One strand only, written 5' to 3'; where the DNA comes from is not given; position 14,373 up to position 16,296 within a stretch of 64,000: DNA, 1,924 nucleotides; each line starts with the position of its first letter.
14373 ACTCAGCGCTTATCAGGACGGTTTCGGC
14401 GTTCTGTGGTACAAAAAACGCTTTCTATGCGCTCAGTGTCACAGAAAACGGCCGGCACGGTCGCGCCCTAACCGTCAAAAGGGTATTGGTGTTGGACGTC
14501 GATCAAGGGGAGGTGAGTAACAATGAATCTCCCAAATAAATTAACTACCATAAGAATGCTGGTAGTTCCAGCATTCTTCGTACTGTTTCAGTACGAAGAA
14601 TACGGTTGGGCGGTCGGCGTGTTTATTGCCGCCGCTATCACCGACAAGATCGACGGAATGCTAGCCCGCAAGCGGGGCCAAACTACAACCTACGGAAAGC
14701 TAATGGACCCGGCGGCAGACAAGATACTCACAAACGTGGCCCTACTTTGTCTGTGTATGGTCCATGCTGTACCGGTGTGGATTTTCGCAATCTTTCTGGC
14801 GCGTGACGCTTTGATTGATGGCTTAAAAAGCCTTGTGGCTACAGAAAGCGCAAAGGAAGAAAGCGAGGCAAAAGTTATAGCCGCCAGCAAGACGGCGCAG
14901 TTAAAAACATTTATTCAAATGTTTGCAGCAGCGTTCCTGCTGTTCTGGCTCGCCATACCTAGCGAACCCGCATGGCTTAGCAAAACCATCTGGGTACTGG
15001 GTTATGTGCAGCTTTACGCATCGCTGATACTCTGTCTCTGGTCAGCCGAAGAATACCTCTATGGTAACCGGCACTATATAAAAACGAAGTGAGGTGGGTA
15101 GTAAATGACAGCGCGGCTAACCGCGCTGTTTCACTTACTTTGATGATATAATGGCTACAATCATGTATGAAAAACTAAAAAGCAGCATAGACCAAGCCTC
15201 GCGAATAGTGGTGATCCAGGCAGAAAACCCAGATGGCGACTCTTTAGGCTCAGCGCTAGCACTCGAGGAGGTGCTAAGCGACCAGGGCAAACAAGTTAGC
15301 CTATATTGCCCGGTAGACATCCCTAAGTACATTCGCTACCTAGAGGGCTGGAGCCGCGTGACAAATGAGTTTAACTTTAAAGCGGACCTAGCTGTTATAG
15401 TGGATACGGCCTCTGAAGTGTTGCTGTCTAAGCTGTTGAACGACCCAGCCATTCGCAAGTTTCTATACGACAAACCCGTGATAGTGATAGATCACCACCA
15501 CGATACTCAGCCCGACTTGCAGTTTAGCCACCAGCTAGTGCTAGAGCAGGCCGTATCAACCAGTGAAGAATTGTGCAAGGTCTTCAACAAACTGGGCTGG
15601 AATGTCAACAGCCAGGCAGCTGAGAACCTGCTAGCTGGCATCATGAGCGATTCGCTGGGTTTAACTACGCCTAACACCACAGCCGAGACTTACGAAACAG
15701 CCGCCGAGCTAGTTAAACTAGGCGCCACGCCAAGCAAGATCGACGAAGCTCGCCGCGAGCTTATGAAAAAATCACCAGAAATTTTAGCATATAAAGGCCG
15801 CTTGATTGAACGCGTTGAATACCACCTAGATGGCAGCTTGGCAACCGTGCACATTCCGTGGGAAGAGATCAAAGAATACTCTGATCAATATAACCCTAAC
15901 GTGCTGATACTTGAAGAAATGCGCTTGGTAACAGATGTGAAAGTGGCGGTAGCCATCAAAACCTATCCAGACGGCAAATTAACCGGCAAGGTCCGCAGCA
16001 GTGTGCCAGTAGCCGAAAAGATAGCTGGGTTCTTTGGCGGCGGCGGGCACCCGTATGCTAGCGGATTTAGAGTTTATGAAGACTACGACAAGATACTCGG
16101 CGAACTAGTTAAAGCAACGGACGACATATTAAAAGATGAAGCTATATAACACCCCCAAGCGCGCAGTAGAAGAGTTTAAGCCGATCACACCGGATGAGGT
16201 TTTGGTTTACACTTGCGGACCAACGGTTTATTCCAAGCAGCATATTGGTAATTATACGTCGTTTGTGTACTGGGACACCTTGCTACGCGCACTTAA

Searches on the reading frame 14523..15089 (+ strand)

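Call 76: search_protein_families(library=pfam, proteins=[window:14523-15089:+], max_evalue=0.001)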
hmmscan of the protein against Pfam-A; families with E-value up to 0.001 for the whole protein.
window:14523-15089:+ (189 aa): 1 family
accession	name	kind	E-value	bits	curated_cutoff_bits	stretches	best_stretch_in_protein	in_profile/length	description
PF01066.26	CDP-OH_P_transf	-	6.5e-38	131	22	1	1-161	1-140/152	CDP-alcohol phosphatidyltransferase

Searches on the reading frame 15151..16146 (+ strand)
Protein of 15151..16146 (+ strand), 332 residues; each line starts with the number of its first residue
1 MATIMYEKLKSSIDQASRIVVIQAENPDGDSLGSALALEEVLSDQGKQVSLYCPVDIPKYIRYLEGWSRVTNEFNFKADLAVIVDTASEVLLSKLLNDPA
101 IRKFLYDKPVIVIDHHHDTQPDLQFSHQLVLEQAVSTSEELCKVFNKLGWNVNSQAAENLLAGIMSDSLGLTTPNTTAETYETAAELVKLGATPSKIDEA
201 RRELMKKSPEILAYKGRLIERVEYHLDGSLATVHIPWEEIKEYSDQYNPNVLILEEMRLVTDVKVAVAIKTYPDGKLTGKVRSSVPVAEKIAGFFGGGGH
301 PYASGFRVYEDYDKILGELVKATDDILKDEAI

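Call 76: search_protein_families(library=pfam, proteins=[window:15151-16146:+], max_evalue=0.001)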
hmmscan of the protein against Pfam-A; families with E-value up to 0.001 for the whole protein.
window:15151-16146:+ (332 aa): 2 families
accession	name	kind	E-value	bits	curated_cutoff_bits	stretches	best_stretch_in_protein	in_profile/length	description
PF01368.27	DHH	-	2.3e-11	44.5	28.1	1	18-164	1-125/125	DHH family, N-terminal domain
PF02272.25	DHHA1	-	4.3e-05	24.3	25.9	1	258-327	26-100/102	DHHA1 domain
